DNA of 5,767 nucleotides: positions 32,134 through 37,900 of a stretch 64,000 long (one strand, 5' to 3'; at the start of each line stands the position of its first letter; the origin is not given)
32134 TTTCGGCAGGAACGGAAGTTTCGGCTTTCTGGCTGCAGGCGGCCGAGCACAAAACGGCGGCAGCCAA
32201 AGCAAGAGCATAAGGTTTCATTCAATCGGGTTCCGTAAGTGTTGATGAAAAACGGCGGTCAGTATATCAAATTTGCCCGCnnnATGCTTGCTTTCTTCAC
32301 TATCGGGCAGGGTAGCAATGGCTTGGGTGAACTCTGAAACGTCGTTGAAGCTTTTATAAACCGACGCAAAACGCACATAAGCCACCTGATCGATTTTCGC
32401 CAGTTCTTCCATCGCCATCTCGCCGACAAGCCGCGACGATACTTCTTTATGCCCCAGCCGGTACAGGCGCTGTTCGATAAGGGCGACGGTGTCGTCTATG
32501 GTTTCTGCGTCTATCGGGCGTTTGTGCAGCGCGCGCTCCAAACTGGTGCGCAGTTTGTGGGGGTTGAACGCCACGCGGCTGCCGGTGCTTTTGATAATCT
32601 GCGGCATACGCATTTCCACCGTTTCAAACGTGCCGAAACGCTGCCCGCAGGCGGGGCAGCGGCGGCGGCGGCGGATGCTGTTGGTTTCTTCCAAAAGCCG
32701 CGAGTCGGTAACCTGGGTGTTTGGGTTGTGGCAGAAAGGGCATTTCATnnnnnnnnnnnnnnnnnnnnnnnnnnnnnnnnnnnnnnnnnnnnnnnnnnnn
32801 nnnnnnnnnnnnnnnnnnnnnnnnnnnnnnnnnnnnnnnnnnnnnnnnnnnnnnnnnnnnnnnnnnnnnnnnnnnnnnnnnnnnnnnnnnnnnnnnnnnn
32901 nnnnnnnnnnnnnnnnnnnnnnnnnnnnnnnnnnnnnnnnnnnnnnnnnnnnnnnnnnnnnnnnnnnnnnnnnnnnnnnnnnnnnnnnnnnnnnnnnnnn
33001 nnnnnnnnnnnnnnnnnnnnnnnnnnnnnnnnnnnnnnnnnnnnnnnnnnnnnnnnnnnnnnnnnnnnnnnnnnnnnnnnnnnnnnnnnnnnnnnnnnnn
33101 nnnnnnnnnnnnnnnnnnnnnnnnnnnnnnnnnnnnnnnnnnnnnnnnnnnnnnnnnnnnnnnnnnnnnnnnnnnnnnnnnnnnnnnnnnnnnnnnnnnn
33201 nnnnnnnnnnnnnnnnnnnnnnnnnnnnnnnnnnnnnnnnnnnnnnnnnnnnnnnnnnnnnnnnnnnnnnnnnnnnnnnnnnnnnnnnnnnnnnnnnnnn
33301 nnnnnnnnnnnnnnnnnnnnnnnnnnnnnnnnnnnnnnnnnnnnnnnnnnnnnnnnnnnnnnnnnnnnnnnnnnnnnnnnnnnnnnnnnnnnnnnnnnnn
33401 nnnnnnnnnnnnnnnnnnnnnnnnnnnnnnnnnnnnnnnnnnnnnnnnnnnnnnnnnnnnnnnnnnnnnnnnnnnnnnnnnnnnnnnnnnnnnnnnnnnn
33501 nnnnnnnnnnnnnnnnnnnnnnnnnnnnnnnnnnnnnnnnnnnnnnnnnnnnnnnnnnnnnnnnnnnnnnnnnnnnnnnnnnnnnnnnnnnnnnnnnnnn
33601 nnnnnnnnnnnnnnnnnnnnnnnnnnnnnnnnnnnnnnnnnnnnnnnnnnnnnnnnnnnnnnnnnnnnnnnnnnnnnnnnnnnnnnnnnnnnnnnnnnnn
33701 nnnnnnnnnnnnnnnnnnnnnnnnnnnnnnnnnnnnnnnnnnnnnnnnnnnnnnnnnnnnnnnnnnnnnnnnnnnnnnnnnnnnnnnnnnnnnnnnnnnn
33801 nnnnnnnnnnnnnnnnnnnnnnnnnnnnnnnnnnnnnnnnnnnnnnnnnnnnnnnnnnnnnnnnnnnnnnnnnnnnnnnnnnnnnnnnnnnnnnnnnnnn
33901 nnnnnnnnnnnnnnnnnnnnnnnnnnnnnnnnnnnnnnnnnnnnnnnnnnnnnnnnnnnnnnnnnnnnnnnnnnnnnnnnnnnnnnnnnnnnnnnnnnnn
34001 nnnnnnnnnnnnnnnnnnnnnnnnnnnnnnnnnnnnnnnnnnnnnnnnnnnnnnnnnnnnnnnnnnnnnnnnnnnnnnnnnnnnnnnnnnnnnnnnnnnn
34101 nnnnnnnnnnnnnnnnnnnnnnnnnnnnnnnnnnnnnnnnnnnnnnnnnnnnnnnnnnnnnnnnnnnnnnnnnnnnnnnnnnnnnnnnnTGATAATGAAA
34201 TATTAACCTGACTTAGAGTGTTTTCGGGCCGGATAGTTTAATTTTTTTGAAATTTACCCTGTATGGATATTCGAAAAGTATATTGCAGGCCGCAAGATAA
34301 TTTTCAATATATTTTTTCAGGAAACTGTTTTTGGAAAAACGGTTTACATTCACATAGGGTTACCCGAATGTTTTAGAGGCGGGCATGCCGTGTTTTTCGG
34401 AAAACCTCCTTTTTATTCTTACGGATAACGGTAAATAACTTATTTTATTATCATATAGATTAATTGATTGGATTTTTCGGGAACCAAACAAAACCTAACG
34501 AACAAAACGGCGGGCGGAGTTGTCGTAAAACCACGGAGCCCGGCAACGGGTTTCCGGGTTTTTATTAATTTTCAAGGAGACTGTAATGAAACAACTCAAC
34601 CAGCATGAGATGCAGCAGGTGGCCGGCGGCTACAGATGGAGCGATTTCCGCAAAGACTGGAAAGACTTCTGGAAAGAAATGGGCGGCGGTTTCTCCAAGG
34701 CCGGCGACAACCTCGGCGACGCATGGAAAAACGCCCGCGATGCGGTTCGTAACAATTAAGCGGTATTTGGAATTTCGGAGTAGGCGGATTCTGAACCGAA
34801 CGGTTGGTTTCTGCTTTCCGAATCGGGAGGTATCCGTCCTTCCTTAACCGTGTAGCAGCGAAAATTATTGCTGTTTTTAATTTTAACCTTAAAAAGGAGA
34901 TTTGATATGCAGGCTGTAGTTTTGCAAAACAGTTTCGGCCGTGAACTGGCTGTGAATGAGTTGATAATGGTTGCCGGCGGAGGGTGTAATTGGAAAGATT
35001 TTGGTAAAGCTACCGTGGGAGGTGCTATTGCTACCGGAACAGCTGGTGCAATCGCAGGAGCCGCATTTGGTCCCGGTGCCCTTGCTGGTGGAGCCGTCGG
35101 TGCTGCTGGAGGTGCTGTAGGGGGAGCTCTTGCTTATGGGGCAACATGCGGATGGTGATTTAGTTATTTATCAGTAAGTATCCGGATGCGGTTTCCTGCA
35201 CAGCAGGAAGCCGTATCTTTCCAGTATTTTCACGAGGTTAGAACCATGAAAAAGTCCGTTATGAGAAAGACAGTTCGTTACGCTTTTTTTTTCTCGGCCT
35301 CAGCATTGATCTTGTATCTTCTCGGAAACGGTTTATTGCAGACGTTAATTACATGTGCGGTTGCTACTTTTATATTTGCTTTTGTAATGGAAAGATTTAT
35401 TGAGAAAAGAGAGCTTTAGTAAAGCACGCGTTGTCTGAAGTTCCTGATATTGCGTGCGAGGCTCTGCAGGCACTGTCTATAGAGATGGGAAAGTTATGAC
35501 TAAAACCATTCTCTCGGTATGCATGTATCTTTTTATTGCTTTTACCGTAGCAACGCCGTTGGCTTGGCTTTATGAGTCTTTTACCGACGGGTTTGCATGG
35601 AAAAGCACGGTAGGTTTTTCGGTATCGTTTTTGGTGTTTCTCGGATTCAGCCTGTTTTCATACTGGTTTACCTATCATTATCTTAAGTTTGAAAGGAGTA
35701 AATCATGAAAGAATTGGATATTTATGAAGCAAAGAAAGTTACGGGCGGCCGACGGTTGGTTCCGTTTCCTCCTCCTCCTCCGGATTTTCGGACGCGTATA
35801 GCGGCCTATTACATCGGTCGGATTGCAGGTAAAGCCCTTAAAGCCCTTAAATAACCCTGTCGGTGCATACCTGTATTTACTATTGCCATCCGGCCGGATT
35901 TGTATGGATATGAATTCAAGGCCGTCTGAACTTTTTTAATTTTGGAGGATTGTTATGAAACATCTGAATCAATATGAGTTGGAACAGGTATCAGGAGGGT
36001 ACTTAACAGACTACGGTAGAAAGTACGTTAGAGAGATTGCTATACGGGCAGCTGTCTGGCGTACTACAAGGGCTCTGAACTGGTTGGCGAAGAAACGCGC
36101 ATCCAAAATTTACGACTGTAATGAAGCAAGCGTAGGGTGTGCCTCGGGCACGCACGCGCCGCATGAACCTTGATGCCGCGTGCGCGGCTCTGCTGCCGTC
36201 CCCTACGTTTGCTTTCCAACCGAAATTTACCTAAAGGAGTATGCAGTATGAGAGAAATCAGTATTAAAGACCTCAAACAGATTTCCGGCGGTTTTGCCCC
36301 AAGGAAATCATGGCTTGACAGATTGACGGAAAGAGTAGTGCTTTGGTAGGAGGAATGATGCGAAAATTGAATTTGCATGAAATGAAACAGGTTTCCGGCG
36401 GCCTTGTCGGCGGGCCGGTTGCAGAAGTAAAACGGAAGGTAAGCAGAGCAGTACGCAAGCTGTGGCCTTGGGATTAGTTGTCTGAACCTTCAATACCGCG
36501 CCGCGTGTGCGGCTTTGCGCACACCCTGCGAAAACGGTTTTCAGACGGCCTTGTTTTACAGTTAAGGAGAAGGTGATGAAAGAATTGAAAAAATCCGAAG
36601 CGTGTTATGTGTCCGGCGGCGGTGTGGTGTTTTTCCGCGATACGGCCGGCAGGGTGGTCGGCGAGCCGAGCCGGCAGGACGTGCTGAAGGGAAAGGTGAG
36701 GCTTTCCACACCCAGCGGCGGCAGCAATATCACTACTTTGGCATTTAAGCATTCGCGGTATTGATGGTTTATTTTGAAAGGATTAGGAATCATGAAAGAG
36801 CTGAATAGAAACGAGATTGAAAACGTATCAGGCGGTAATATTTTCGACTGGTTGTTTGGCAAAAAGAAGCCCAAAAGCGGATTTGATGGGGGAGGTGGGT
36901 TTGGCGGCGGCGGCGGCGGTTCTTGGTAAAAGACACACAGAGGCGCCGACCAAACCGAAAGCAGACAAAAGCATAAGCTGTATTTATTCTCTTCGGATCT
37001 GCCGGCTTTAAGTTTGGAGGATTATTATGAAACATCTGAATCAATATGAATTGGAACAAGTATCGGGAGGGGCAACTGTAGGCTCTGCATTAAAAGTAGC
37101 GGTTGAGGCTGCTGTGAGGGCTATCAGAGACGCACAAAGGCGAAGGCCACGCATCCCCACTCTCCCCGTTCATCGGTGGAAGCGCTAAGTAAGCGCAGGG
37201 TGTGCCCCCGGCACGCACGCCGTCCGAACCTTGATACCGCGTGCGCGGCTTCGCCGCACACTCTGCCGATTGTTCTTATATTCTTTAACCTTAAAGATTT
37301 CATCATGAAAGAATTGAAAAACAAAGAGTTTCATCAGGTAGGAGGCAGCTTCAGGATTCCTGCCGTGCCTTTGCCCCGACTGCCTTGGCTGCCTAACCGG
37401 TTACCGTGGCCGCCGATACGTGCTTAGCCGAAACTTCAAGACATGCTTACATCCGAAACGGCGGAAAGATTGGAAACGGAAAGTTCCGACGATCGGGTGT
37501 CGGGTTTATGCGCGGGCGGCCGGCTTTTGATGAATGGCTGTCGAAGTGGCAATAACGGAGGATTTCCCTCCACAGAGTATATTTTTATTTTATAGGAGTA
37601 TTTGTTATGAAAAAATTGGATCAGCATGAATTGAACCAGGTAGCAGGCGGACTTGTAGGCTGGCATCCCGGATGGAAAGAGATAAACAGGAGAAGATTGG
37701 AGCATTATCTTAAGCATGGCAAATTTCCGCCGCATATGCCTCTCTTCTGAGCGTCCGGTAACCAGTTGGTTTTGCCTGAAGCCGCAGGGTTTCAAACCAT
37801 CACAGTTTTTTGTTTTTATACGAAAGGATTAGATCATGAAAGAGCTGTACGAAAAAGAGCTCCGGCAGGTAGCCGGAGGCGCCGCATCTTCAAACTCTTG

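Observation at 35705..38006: Pro/Trp-rich cores behind GG leaders resemble eukaryotic proline-rich antimicrobial peptides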

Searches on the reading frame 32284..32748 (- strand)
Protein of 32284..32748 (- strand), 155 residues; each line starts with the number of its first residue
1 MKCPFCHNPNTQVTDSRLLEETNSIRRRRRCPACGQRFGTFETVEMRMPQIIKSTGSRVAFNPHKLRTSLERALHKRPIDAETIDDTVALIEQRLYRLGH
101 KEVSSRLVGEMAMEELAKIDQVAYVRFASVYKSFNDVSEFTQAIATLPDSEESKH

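Call 38: find_encoding_contigs(protein=window:32284-32748:-, flank=10000, max_places=10)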
Protein seq(155 aa) (155 aa): 2 contigs read that carry it; 2 places shown.
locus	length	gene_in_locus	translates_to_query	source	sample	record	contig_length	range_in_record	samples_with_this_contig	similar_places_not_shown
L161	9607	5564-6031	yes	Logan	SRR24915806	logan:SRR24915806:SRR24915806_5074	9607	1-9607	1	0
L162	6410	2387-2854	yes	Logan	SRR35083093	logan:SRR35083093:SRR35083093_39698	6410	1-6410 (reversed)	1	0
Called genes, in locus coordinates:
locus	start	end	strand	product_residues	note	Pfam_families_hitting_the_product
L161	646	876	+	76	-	-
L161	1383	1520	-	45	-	-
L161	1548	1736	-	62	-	-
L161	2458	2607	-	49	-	-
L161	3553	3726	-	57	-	-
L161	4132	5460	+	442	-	PF02321:OEP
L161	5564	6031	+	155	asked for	PF22811:Zn_ribbon_NrdR, PF03477:ATP-cone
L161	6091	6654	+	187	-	-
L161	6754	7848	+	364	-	PF00383:dCMP_cyt_deam_1, PF14437:MafB19-deam, PF01872:RibD_C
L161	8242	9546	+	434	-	PF03721:UDPG_MGDP_dh_N, PF03446:NAD_binding_2, PF00984:UDPG_MGDP_dh, PF03720:UDPG_MGDP_dh_C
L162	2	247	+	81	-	?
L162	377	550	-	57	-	-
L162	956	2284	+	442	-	PF02321:OEP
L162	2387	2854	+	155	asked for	PF22811:Zn_ribbon_NrdR, PF03477:ATP-cone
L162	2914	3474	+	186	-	-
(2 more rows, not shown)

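Call 43: find_encoding_contigs(protein=L161:646-876:+, flank=10000, max_places=10)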
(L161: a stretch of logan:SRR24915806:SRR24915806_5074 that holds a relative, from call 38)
Protein L161:646-876:+ (76 aa): 1 contig read that carries it; 1 place shown.
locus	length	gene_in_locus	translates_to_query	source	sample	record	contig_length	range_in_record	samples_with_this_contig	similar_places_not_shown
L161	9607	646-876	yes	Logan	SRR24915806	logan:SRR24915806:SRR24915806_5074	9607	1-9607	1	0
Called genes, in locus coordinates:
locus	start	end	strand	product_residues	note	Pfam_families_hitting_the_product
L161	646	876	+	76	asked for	-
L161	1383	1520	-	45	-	-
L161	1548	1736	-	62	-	-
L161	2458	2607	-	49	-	-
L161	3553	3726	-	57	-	-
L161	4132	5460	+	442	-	PF02321:OEP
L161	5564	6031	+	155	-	PF22811:Zn_ribbon_NrdR, PF03477:ATP-cone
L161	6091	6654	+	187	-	-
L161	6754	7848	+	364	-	PF00383:dCMP_cyt_deam_1, PF14437:MafB19-deam, PF01872:RibD_C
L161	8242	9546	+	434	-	PF03721:UDPG_MGDP_dh_N, PF03446:NAD_binding_2, PF00984:UDPG_MGDP_dh, PF03720:UDPG_MGDP_dh_C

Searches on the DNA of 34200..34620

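Call 80: search_rna_families(source=window, start=34200, end=34620, threshold=evalue, max_evalue=1, show_alignments=2)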
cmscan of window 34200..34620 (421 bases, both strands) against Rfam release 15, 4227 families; matches with E-value up to 1: 1.
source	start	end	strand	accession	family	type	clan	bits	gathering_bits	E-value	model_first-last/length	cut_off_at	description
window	34492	34567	+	RF03168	c-di-GMP-I-UAU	Cis-reg; riboswitch;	CL00126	24.3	65.9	0.0051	1-81/81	no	c-di-GMP-I-UAU riboswitch aptamer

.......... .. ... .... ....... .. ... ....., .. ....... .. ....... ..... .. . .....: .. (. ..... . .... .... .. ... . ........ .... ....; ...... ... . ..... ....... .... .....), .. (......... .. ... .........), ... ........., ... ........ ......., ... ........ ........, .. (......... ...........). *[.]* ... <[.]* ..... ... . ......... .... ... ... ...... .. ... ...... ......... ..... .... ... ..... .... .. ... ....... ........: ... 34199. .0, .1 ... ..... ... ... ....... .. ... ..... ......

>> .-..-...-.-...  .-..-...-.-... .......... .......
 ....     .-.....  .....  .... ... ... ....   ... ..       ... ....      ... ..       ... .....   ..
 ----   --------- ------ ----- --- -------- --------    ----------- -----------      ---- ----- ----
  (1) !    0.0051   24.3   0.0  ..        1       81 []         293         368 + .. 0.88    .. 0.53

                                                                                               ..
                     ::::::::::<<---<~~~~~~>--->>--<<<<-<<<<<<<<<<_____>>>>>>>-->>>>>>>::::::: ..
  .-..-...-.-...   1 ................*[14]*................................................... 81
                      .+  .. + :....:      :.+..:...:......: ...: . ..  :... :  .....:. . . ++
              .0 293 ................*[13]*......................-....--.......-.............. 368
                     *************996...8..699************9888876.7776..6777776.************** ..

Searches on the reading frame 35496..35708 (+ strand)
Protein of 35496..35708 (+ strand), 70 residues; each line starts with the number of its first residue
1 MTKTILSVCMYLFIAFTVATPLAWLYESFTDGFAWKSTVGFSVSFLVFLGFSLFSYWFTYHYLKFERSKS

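Call 79: search_protein_families(library=padloc, max_evalue=0.01, proteins=[window:35496-35708:+])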
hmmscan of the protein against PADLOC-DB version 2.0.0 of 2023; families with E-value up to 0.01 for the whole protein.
window:35496-35708:+ (70 aa): 0 families

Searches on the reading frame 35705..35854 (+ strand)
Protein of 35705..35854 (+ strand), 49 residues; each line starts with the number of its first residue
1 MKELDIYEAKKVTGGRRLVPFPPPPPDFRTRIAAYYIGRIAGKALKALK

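Call 7: search_protein_families(library=ncbifam, max_evalue=1, proteins=[window:35705-35854:+])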
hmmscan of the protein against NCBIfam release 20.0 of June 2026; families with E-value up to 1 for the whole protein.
window:35705-35854:+ (49 aa): 0 families

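Call 8: search_protein_families(library=pfam, max_evalue=1, proteins=[window:35705-35854:+])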
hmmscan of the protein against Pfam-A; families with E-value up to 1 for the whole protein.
window:35705-35854:+ (49 aa): 1 family
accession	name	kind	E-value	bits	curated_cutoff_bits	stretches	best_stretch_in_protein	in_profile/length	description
PF15471.11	TMEM171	-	0.088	12.2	27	1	7-30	205-228/320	Transmembrane protein family 171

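Call 40: find_encoding_contigs(protein=window:35705-35854:+, flank=10000, max_places=10)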
Protein window:35705-35854:+ (49 aa): 3 contigs read that carry it; 3 places shown.
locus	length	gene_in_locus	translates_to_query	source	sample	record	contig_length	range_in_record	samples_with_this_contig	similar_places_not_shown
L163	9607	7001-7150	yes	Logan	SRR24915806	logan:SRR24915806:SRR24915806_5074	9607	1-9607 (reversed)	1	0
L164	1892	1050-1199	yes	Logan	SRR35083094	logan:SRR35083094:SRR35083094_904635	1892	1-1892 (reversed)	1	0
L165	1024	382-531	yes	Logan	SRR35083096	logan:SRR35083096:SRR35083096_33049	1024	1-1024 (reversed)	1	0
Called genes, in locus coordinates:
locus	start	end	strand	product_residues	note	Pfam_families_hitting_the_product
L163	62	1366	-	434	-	PF03721:UDPG_MGDP_dh_N, PF03446:NAD_binding_2, PF00984:UDPG_MGDP_dh, PF03720:UDPG_MGDP_dh_C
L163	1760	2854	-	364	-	PF00383:dCMP_cyt_deam_1, PF14437:MafB19-deam, PF01872:RibD_C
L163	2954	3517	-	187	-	-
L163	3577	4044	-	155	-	PF22811:Zn_ribbon_NrdR, PF03477:ATP-cone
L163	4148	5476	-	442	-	PF02321:OEP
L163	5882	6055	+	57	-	-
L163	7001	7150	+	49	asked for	-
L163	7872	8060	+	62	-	-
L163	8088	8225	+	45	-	-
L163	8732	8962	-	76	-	-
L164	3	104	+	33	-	?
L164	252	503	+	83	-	-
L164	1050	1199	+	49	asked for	-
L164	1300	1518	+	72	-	-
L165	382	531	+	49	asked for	-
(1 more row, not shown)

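Call 79: search_protein_families(library=padloc, max_evalue=0.01, proteins=[window:35705-35854:+])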
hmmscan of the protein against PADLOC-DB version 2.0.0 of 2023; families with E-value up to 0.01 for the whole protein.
window:35705-35854:+ (49 aa): 0 families

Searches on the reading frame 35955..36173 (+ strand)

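Call 7: search_protein_families(library=ncbifam, max_evalue=1, proteins=[window:35955-36173:+])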
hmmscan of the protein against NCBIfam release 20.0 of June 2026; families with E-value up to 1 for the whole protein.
window:35955-36173:+ (72 aa): 2 families
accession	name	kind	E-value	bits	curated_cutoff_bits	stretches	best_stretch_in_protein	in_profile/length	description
TIGR03949.1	bact_IIb_cerein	subfamily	0.029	14.2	21.5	1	2-16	2-16/45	class IIb bacteriocin, lactobin A/cerein 7B family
TIGR02647.1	DNA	hypoth_equivalog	0.091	12.4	44.6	1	9-26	49-66/77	TIGR02647 family protein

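Call 8: search_protein_families(library=pfam, max_evalue=1, proteins=[window:35955-36173:+])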
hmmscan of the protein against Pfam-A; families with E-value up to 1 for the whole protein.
window:35955-36173:+ (72 aa): 1 family
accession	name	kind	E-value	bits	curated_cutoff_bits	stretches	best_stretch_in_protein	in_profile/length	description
PF18918.5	DUF5669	-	0.063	13.2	25.9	1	10-28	50-68/76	Family of unknown function (DUF5669)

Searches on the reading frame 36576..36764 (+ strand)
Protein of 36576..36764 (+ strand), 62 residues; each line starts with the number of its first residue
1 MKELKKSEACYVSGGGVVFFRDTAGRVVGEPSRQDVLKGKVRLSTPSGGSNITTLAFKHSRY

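Call 7: search_protein_families(library=ncbifam, max_evalue=1, proteins=[window:36576-36764:+])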
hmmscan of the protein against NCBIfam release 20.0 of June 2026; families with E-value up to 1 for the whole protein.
window:36576-36764:+ (62 aa): 1 family
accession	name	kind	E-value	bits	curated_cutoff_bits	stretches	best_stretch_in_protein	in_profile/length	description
NF038035.1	lactGalph_entA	subfamily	0.011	15.8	37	1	4-30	1-25/35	lactococcin G-alpha/enterocin 1071A family bacteriocin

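Call 8: search_protein_families(library=pfam, max_evalue=1, proteins=[window:36576-36764:+])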
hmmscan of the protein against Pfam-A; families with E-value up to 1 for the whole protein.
window:36576-36764:+ (62 aa): 0 families

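Call 41: find_encoding_contigs(protein=window:36576-36764:+, flank=10000, max_places=10)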
Protein window:36576-36764:+ (62 aa): 1 contig read that carries it; 1 place shown.
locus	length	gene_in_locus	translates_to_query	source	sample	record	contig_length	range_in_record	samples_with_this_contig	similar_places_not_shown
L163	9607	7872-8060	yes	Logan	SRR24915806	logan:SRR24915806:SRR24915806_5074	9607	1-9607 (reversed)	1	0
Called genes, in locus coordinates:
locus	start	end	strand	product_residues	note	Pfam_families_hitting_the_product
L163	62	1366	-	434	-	PF03721:UDPG_MGDP_dh_N, PF03446:NAD_binding_2, PF00984:UDPG_MGDP_dh, PF03720:UDPG_MGDP_dh_C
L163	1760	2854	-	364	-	PF00383:dCMP_cyt_deam_1, PF14437:MafB19-deam, PF01872:RibD_C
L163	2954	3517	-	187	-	-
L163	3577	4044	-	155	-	PF22811:Zn_ribbon_NrdR, PF03477:ATP-cone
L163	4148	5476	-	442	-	PF02321:OEP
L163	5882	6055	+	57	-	-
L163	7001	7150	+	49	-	-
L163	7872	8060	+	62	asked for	-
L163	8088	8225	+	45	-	-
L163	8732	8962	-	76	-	-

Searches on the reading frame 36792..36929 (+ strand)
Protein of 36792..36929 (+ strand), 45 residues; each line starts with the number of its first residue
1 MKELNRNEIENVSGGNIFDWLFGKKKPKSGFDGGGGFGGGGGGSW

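Call 7: search_protein_families(library=ncbifam, max_evalue=1, proteins=[window:36792-36929:+])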
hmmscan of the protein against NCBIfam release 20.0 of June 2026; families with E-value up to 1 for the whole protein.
window:36792-36929:+ (45 aa): 1 family
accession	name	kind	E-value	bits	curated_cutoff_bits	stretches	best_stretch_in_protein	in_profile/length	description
TIGR03949.1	bact_IIb_cerein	subfamily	0.029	14.2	21.5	1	2-15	2-15/45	class IIb bacteriocin, lactobin A/cerein 7B family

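Call 8: search_protein_families(library=pfam, max_evalue=1, proteins=[window:36792-36929:+])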
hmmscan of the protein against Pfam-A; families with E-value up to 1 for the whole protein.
window:36792-36929:+ (45 aa): 0 families

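Call 63: find_encoding_contigs(protein=window:36792-36929:+, flank=10000, max_places=10)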
Protein window:36792-36929:+ (45 aa): 1 contig read that carries it; 1 place shown.
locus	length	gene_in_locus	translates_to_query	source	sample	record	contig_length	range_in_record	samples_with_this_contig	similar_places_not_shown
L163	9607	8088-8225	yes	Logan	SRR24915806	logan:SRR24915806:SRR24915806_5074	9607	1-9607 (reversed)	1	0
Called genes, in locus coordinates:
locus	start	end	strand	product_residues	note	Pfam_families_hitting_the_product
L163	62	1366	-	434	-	PF03721:UDPG_MGDP_dh_N, PF03446:NAD_binding_2, PF00984:UDPG_MGDP_dh, PF03720:UDPG_MGDP_dh_C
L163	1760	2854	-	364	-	PF00383:dCMP_cyt_deam_1, PF14437:MafB19-deam, PF01872:RibD_C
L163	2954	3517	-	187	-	-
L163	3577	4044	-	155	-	PF22811:Zn_ribbon_NrdR, PF03477:ATP-cone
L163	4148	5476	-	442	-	PF02321:OEP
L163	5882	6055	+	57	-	-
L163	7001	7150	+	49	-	-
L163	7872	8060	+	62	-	-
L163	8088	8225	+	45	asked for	-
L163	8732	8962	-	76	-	-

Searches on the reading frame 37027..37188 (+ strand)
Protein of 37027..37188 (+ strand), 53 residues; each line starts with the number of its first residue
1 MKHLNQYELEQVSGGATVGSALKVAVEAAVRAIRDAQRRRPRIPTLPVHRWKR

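Call 7: search_protein_families(library=ncbifam, max_evalue=1, proteins=[window:37027-37188:+])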
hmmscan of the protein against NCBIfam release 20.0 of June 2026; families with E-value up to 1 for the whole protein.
window:37027-37188:+ (53 aa): 1 family
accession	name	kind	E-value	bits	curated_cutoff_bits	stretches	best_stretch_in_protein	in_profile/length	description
TIGR03949.1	bact_IIb_cerein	subfamily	0.0022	17.7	21.5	1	2-29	2-33/45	class IIb bacteriocin, lactobin A/cerein 7B family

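Call 8: search_protein_families(library=pfam, max_evalue=1, proteins=[window:37027-37188:+])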
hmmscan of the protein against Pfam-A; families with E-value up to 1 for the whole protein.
window:37027-37188:+ (53 aa): 1 family
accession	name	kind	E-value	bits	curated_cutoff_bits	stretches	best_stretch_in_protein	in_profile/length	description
PF10439.15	Bacteriocin_IIc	-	0.053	13.9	27.1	1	2-27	5-34/59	Bacteriocin class II with double-glycine leader peptide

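Call 64: find_encoding_contigs(protein=window:37027-37188:+, flank=10000, max_places=10)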
Protein window:37027-37188:+ (53 aa): no gene with exactly this product is on record in the collection.

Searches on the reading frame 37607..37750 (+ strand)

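Call 7: search_protein_families(library=ncbifam, max_evalue=1, proteins=[window:37607-37750:+])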
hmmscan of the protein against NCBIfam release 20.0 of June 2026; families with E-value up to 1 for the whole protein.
window:37607-37750:+ (47 aa): 3 families
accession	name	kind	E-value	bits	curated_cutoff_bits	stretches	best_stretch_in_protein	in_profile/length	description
TIGR01847.1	bacteriocin_sig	domain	0.026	15.1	15.7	1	1-15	1-15/15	bacteriocin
TIGR04149.1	GG_sam_targ_CFB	domain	0.16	11.9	25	1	2-16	15-29/43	TIGR04149 family rSAM-modified RiPP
TIGR03949.1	bact_IIb_cerein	subfamily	0.16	11.8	21.5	1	2-17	2-17/45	class IIb bacteriocin, lactobin A/cerein 7B family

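Call 8: search_protein_families(library=pfam, max_evalue=1, proteins=[window:37607-37750:+])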
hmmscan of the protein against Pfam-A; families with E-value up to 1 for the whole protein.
window:37607-37750:+ (47 aa): 1 family
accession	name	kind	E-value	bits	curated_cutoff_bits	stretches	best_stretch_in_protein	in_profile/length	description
PF03047.20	ComC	-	0.038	14.2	20.4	1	3-15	12-24/31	COMC family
